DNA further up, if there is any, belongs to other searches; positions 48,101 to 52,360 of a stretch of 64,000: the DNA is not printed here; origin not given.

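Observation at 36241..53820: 17.6-kb minus-strand block of prepilin-like proteins plus giant Cys-rich surface proteins: candidate undescribed surface or host-contact apparatus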

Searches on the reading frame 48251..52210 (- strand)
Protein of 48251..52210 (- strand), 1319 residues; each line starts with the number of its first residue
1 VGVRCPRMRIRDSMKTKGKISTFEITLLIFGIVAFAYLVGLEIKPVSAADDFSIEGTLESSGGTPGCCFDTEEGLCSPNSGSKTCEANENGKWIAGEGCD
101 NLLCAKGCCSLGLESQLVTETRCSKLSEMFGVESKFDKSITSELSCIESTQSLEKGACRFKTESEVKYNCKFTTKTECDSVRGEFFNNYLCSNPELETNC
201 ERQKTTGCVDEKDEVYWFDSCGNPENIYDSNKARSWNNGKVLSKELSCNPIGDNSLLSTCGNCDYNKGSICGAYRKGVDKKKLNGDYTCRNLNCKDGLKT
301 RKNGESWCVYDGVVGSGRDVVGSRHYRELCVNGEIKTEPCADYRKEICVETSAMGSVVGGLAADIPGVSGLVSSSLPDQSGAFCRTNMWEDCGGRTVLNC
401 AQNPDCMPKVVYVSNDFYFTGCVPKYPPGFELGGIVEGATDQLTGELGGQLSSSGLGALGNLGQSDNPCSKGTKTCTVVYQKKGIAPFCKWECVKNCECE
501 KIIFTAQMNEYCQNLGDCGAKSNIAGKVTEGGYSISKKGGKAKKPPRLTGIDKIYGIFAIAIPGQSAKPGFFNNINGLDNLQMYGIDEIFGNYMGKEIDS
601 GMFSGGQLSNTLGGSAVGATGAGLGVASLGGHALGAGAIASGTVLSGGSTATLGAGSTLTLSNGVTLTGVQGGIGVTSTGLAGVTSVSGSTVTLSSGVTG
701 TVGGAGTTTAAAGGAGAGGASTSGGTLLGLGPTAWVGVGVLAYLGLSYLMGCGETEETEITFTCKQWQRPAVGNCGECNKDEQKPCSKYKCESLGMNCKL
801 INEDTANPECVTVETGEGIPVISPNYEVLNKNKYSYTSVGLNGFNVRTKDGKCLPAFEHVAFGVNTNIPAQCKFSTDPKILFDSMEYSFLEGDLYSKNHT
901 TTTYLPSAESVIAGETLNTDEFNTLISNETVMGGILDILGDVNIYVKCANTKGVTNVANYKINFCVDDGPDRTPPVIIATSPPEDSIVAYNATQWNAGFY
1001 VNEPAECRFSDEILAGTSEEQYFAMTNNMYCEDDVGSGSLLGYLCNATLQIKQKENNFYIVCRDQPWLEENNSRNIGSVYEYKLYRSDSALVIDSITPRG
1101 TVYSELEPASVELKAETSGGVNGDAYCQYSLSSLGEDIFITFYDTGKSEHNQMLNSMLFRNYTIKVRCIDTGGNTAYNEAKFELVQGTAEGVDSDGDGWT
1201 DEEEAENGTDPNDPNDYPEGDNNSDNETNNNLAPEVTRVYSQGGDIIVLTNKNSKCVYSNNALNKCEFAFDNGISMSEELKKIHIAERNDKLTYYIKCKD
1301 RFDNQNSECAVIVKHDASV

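Call 3: search_protein_families(library=pfam, max_evalue=0.1, proteins=[window:48251-52210:-])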
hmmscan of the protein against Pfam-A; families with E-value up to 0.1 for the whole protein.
window:48251-52210:- (1319 aa): 1 family
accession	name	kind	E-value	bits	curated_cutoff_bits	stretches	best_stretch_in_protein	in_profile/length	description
PF18884.5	TSP3_bac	-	1.1e-05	25.6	25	1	1193-1214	1-22/22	Bacterial TSP3 repeat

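Call 6: search_protein_families(library=ncbifam, max_evalue=0.1, proteins=[window:48251-52210:-])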
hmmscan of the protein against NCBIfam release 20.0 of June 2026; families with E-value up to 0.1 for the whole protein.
window:48251-52210:- (1319 aa): 1 family
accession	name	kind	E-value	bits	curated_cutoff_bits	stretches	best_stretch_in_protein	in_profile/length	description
NF042425.1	Amuc_1099_fam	equivalog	0.0001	22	50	1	1179-1219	115-155/321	Amuc_1099 family pilus-like system protein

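Call 8: find_homologous_proteins(query=window:48251-52210:-, max_evalue=0.00001)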
Query window:48251-52210:- (1319 aa): 896 proteins with E <= 0.00001 among 8000 candidates; the best 120 are listed.
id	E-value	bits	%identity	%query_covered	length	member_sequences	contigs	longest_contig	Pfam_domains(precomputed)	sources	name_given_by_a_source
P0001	0.0e+0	3023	100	99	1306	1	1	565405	PF18884.6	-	-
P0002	0.0e+0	1261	45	99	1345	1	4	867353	-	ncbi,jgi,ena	-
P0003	0.0e+0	1222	46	95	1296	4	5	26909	-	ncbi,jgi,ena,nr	ncbi:hypothetical protein J4477_04315 [Candidatus Pacearchaeota archaeon]|nr:hypothetical protein [C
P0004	0.0e+0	1190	44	96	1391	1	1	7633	-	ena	-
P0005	0.0e+0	1173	44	46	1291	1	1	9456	-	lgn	-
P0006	0.0e+0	1170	51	45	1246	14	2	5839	-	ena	-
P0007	0.0e+0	1142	41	46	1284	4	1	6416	-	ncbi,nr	ncbi:hypothetical protein COU56_01400 [Candidatus Pacearchaeota archaeon CG10_big_fil_rev_8_21_14_0_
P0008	0.0e+0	1116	48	49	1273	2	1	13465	-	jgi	-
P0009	0.0e+0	1104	45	45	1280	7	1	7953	-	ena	-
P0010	0.0e+0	1096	42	45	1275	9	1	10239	-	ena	-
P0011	0.0e+0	1052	43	45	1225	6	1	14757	-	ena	-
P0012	0.0e+0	1021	47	49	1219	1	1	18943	-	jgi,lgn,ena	-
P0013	4.7e-296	1004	41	99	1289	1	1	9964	-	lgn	-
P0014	3.1e-283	961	45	43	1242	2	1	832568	-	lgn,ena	-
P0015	1.3e-278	946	41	50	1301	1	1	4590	-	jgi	-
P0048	1.0e-193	665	34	98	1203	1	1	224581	-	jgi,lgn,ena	-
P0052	1.2e-191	658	35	95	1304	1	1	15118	-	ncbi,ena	-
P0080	2.7e-180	620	34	95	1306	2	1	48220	-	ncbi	-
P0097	4.4e-177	609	34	99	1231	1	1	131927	PF07495.20,PF19077.7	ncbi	ncbi:MAG: hypothetical protein V1660_03875 [archaeon]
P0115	7.3e-175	602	33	95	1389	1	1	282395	-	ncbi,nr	ncbi:hypothetical protein GOV13_01890 [Candidatus Pacearchaeota archaeon]|nr:hypothetical protein [C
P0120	1.5e-174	601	34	95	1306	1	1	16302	-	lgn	-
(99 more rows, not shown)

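Call 10: find_encoding_contigs(protein=P0002, flank=10000, max_places=2)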
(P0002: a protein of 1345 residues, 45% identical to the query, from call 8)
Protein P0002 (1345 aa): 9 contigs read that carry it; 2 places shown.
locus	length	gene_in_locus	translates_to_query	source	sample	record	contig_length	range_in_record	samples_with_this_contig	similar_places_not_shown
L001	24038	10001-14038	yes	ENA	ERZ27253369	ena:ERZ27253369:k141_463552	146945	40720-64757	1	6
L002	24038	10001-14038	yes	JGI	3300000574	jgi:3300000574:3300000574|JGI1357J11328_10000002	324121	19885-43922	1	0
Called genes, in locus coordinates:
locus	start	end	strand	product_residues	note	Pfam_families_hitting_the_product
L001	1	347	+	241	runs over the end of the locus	-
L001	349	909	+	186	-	PF27325:MJ0538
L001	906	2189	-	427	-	-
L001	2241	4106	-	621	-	-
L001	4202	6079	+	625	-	-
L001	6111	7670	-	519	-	-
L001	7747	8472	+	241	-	PF00705:PCNA_N, PF02747:PCNA_C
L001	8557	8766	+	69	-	PF04703:FaeA (weak)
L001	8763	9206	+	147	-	-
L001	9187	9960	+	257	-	-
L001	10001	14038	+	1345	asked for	-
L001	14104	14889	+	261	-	-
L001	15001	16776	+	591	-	-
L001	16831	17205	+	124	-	-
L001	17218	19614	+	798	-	-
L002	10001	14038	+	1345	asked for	-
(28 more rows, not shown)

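Call 11: find_encoding_contigs(protein=P0048, flank=10000, max_places=2)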
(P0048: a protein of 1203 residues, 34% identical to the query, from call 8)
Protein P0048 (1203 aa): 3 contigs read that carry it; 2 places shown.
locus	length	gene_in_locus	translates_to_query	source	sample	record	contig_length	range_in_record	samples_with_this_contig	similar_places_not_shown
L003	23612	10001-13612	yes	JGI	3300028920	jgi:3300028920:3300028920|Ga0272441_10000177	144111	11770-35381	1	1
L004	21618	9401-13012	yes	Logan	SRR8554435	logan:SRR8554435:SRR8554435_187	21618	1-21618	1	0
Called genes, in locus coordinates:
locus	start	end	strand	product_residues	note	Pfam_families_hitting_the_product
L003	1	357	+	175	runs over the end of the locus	-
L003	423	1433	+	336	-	PF13353:Fer4_12, PF04055:Radical_SAM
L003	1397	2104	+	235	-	-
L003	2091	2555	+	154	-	PF27325:MJ0538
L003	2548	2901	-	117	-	PF02452:PemK_toxin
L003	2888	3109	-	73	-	-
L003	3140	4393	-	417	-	-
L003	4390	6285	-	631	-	-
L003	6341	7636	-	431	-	PF01896:DNA_primase_S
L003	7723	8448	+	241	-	PF00705:PCNA_N, PF02747:PCNA_C (weak)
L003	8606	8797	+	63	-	-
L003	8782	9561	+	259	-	-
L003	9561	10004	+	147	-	PF00583:Acetyltransf_1, PF13673:Acetyltransf_10, PF13508:Acetyltransf_7, PF08445:FR47 (weak)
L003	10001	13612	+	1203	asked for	-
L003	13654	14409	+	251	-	-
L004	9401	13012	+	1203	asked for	-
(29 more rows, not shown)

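Call 13: find_encoding_contigs(protein=P0097, flank=10000, max_places=1)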
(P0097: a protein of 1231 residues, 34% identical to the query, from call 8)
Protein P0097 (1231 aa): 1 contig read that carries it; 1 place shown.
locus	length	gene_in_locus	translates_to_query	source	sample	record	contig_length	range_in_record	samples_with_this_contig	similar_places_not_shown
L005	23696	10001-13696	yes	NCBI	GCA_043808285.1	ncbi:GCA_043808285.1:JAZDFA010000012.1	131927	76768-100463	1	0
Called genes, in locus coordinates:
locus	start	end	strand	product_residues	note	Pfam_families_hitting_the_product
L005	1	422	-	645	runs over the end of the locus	-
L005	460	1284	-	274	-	PF06023:Csa1 (weak), PF08696:Dna2 (weak), PF12705:PDDEXK_1, PF01930:Cas_Cas4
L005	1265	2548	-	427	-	PF01896:DNA_primase_S (weak)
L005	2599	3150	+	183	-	-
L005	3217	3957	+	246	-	PF00705:PCNA_N, PF02747:PCNA_C (faint)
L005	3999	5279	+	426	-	PF02403:Seryl_tRNA_N, PF00587:tRNA-synt_2b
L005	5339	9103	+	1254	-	-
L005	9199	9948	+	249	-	-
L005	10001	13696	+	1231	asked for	PF07495:Y_Y_Y (faint), PF19077:Big_13 (faint)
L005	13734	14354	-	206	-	-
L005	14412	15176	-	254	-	PF23023:Anti-Pycsar_Apyc1 (weak), PF00753:Lactamase_B (weak), PF12706:Lactamase_B_2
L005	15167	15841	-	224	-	-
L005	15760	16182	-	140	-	-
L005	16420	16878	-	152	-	PF13353:Fer4_12 (weak), PF04055:Radical_SAM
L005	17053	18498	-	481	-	PF00133:tRNA-synt_1, PF01406:tRNA-synt_1e, PF09334:tRNA-synt_1g, PF00133:tRNA-synt_1, PF01406:tRNA-synt_1e (weak), PF08264:Anticodon_1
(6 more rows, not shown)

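Call 14: find_encoding_contigs(protein=P0115, flank=10000, max_places=1)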
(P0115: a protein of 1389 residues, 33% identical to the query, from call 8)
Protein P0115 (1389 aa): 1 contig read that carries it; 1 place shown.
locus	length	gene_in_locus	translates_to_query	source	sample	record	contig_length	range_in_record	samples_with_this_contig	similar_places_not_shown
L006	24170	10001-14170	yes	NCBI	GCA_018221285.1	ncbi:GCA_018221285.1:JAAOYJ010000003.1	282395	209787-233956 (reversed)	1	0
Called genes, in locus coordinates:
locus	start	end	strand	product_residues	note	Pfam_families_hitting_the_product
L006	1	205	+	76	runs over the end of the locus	-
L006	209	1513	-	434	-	-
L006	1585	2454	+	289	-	-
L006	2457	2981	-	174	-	-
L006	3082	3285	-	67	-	-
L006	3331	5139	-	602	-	-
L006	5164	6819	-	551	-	PF01896:DNA_primase_S (faint)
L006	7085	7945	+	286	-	-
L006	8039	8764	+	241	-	PF00705:PCNA_N, PF02747:PCNA_C (weak)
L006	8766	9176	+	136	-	PF00293:NUDIX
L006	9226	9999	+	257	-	-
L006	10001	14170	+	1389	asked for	-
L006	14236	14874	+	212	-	-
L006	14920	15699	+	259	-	-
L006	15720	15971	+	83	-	-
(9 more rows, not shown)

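Call 25: search_solved_structures(query=A2, max_evalue=1)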
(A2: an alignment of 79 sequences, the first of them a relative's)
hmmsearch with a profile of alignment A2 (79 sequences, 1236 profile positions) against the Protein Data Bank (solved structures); distinct sequences matched with E-value up to 1: 3.
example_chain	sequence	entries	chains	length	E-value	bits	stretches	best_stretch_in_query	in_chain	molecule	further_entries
3wxx_B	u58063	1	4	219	0.74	10.6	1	594-743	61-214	AopB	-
1jv1_A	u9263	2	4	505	0.93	10.3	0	891-951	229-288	GlcNAc1P uridyltransferase isoform 1: AGX1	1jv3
1jvd_A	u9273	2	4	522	0.97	10.2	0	891-951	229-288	UDPGLCNAC PYROPHOSPHORYLASE (AGX2) | GLCNAC1P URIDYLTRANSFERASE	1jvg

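Call 30: find_related_loci(query=A2, collection=genome_contigs, flank=10000)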
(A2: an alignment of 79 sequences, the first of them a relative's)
Query A2 (1184 aa) in genome_contigs; peptide patterns used: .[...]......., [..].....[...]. (x = any residue, [..] = any of these).
599 stretches matched a pattern (row limit reached: there are more); 517 encode a relative of the query (tblastn E <= 1e-3); the best 80 are kept; 79 distinct loci.
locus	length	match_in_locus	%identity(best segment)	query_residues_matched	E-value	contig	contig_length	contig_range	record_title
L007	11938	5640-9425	40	3-1183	0e+0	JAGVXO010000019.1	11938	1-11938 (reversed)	Candidatus Pacearchaeota archaeon isolate RIFOXYB1_FULL_32_14 rifoxyb1_full_scaffold_5367, whole genome shotgun sequence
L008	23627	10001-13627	41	49-1180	0e+0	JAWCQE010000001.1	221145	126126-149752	MAG: Candidatus Pacearchaeota archaeon isolate JZ-2_201901_bins_146 JZ-2_201901_bins_146_scaffold_1, whole genome shotgu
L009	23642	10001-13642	39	7-1184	0e+0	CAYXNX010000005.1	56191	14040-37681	MAG TPA_asm: Candidatus Woesearchaeota archaeon isolate SRP252850_co1_133 genome assembly, contig: NODE_716_length_56191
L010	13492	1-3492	41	83-1180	0e+0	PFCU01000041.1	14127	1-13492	MAG: Candidatus Pacearchaeota archaeon CG10_big_fil_rev_8_21_14_0_10_30_48 CG10_8_21_14_0.10_scaffold_4644_c, whole geno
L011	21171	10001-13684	43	52-1183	0e+0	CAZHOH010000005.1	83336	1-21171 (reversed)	MAG TPA_asm: Candidatus Woesearchaeota archaeon isolate SRP141376_co4_235 genome assembly, contig: NODE_465_length_83336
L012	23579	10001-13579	36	48-1183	0e+0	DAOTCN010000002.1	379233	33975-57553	MAG TPA_asm: Candidatus Paceibacterota bacterium isolate AMR_MDS_3180 NODE_15_length_379233_cov_10.034047, whole genome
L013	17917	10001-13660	33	9-1182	0e+0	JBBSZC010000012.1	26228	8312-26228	MAG: Nanoarchaeota archaeon isolate H43-bin014_1 H43_bin014_1_000000000012, whole genome shotgun sequence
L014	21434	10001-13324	35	52-1184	0e+0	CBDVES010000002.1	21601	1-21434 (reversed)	MAG TPA_asm: uncultured archaeon isolate SRR22302360_concoct_122 genome assembly, contig: ERZ25073602.548, whole genome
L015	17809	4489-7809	34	53-1184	0e+0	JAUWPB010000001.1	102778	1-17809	MAG: Nanoarchaeota archaeon isolate CSMAG_2465 CSMAG_2465_k141_497572_length_102778_cov_44.9906, whole genome shotgun se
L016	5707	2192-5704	35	52-1180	0e+0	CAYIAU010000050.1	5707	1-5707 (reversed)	MAG TPA_asm: Candidatus Woesearchaeota archaeon isolate ERP119705_co1_1063 genome assembly, contig: NODE_23960_length_57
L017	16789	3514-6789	34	52-1182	0e+0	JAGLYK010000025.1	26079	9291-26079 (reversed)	MAG: Candidatus Pacearchaeota archaeon isolate RS_13_22 ZL320.bin.22.fa_25, whole genome shotgun sequence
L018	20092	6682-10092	34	48-1184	0e+0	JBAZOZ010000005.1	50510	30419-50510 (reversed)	MAG: Candidatus Pacearchaeota archaeon isolate SO_2017_SWC_18 scaffold_633_c1_LP-4_2017, whole genome shotgun sequence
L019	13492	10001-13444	33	48-1184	0e+0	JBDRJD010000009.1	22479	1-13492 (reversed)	MAG: archaeon isolate MEGAHIT-group-1.626 k141_124776, whole genome shotgun sequence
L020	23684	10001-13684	33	5-1180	0e+0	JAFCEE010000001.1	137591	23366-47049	Candidatus Pacearchaeota archaeon isolate Meg22_1012_Bin_283 Meg22_1012_Bin_283_scaffold_326, whole genome shotgun seque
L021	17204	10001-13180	35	49-1184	0e+0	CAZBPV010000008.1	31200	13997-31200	MAG TPA_asm: Candidatus Woesearchaeota archaeon isolate binchicken_co364_679 genome assembly, contig: NODE_997_length_31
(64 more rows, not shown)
